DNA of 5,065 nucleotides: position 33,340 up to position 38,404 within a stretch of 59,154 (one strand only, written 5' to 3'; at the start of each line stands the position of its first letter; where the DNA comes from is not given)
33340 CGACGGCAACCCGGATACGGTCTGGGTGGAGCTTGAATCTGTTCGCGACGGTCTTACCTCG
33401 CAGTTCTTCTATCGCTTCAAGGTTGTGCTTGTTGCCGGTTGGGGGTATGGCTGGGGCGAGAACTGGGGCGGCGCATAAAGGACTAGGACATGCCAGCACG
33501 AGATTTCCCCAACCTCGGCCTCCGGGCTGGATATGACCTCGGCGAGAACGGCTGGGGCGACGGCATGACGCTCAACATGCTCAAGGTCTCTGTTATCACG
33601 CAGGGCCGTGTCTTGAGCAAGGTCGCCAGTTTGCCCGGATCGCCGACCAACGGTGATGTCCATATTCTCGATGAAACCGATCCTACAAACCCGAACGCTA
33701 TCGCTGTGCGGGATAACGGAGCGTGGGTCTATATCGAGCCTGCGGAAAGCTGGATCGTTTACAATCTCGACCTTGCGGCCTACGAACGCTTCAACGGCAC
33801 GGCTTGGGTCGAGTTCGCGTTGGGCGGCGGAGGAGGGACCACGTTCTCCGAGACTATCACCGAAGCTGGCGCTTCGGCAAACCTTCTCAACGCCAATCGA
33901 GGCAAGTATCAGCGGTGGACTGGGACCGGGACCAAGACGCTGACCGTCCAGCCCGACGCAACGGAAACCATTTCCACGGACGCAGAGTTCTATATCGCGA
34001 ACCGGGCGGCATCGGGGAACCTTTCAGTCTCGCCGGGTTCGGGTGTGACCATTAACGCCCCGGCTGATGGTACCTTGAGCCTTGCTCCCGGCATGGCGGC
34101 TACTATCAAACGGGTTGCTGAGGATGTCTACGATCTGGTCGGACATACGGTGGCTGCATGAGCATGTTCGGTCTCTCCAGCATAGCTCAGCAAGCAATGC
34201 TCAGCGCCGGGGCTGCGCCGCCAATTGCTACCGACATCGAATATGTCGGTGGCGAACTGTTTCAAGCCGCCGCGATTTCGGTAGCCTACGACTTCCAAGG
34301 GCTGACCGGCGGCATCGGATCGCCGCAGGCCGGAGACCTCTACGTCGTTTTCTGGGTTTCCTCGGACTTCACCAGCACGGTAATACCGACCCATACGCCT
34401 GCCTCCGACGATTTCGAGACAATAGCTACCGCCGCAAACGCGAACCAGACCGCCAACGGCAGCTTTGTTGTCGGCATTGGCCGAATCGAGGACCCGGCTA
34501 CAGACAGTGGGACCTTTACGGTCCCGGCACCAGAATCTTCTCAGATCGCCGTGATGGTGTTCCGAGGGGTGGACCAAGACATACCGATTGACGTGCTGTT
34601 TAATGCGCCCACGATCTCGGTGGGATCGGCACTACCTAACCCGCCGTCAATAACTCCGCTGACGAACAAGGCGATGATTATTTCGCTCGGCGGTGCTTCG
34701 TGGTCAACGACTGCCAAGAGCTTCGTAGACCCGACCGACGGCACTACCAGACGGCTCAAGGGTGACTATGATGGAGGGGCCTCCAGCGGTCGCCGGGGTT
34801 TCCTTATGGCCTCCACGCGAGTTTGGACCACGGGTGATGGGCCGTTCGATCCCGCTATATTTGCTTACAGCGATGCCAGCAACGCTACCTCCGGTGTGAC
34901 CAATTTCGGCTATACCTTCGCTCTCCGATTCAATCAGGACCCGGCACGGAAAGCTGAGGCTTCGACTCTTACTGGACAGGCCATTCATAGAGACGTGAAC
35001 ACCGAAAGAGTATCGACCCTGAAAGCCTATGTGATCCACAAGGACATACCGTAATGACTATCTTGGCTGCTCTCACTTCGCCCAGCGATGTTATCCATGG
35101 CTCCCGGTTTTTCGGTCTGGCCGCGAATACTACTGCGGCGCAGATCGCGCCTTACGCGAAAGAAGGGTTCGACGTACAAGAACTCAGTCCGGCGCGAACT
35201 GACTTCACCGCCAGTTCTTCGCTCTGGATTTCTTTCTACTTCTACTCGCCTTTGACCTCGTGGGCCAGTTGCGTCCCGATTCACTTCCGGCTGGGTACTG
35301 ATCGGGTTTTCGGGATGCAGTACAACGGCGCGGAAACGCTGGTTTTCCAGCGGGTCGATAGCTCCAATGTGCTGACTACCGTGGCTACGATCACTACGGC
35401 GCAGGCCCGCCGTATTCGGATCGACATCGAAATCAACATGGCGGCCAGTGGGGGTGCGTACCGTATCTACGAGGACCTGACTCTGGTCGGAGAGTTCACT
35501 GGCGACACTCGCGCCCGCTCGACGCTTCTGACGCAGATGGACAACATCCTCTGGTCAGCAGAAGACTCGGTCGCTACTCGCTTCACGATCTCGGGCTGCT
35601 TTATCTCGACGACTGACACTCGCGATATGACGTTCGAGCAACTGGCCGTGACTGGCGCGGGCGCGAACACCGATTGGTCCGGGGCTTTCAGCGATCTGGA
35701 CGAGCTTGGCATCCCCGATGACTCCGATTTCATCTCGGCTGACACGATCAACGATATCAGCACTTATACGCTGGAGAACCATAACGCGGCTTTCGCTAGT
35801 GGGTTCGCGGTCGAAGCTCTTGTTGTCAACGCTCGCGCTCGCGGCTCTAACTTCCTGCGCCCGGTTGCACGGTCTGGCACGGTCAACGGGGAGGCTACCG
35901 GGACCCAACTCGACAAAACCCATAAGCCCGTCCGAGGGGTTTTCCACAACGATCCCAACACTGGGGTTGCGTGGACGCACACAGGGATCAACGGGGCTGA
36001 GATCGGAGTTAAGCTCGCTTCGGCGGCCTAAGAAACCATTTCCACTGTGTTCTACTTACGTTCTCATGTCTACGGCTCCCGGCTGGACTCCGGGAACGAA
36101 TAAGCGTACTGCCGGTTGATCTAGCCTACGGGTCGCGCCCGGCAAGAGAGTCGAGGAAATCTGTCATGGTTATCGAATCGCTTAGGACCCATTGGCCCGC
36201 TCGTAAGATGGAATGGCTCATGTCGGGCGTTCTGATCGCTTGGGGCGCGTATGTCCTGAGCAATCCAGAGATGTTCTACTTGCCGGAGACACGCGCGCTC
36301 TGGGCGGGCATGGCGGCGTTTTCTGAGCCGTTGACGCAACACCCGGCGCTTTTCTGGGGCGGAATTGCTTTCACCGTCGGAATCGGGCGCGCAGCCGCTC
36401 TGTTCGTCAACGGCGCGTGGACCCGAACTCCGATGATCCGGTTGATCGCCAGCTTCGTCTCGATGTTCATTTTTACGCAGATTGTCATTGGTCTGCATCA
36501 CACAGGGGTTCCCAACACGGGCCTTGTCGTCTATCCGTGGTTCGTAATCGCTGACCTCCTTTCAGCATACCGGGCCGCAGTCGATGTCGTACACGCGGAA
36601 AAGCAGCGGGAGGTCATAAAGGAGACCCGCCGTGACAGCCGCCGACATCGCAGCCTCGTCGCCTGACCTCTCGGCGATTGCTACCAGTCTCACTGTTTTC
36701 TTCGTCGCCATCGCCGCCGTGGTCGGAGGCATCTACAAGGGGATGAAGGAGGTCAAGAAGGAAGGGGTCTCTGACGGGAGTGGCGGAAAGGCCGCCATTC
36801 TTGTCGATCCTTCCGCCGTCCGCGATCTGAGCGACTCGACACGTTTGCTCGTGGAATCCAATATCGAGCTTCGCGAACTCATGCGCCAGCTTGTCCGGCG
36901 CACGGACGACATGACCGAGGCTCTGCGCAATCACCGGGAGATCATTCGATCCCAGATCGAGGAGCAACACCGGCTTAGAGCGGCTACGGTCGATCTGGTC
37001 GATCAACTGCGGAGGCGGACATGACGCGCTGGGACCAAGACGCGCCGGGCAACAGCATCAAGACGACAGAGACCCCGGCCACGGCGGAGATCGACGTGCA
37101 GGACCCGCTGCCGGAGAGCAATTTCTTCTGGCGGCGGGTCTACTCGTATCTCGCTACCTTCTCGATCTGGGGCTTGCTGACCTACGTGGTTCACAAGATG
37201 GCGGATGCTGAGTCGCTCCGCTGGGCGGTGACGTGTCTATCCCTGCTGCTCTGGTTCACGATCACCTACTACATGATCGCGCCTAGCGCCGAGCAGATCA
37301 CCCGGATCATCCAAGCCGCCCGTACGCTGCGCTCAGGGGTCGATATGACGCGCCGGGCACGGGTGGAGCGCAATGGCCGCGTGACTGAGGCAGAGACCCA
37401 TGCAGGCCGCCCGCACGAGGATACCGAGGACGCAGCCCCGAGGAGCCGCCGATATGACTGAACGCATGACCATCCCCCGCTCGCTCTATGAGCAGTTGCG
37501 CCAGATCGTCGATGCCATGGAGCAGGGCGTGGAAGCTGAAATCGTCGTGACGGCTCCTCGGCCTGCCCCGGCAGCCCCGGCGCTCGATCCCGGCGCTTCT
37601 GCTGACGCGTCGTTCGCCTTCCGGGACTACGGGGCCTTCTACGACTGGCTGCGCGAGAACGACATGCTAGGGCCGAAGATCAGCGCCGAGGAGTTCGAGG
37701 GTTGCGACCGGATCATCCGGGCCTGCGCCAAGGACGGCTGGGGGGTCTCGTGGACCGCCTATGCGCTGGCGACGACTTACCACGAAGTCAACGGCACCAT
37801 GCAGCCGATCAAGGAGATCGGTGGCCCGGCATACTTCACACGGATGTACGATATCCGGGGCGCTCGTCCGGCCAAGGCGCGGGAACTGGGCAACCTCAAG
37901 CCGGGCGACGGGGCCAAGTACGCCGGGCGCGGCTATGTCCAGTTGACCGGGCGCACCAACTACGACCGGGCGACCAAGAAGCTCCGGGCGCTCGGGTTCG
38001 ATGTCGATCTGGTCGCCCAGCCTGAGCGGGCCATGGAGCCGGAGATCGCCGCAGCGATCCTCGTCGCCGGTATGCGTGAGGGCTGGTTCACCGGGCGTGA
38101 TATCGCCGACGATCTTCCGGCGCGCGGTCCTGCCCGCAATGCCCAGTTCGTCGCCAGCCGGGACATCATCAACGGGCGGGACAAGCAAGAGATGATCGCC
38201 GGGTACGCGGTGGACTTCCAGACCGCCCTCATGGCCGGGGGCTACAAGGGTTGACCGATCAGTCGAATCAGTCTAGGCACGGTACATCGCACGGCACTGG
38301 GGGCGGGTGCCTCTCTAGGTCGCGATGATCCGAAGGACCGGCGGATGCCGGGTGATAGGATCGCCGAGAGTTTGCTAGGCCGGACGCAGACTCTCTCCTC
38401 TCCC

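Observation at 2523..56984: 22 perfect copies of an AT-rich palindrome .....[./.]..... (mostly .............) dispersed through a high-GC genome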

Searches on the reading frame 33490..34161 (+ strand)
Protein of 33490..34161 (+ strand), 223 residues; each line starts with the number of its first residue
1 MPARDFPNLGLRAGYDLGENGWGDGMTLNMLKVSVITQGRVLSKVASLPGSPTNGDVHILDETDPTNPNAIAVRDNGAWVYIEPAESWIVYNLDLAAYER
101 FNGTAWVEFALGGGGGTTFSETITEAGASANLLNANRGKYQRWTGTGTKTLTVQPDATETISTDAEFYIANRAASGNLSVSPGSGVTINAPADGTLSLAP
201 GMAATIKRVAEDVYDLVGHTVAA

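Call 79: search_protein_families(library=phrogs, proteins=[window:33490-34161:+], max_evalue=0.001)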
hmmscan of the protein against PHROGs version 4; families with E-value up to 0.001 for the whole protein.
window:33490-34161:+ (223 aa): 10 families
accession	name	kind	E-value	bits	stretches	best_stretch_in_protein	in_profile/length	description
phrog_21978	-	unknown function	1e-27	98.4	1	5-219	4-216/220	-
phrog_35360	-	tail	4.7e-19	69.7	1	1-107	1-110/260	tail fiber protein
phrog_5363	-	unknown function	1.8e-17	64.9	1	1-134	3-134/245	-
phrog_7049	-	tail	5.1e-16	59.9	1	1-112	1-117/246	tail fiber protein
phrog_15388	-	unknown function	1.6e-09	38.6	1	43-140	41-138/345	-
phrog_36859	-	unknown function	3.8e-08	33.5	1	105-216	155-263/500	-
phrog_13925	-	unknown function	6.1e-07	29.3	1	36-192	33-192/640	-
phrog_25093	-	unknown function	5.1e-06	26.5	1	31-134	32-140/564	-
phrog_22757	-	unknown function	0.00011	22.8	1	24-131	4-109/193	-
phrog_15797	-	unknown function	0.0002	22.7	1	120-206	8-88/102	-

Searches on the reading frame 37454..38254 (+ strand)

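Call 79: search_protein_families(library=phrogs, proteins=[window:37454-38254:+], max_evalue=0.001)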
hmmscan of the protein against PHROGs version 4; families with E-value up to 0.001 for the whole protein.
window:37454-38254:+ (266 aa): 7 families
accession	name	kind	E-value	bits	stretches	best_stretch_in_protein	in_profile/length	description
phrog_181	-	lysis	2.1e-31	110.7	1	89-261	357-533/769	endolysin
phrog_29753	-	unknown function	3.2e-17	63.7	1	154-253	275-368/374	-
phrog_26317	-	unknown function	5.3e-10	40.3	1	143-197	17-65/119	-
phrog_9506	-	lysis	1.2e-08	36.1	1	102-182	43-115/330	endolysin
phrog_34417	-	unknown function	1.4e-08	35.4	1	123-190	58-121/326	-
phrog_14712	-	moron, auxiliary metabolic gene and host takeover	2.2e-08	34.7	1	105-192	48-130/322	chitinase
phrog_1519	-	lysis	0.00091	19.4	1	101-195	238-317/502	endolysin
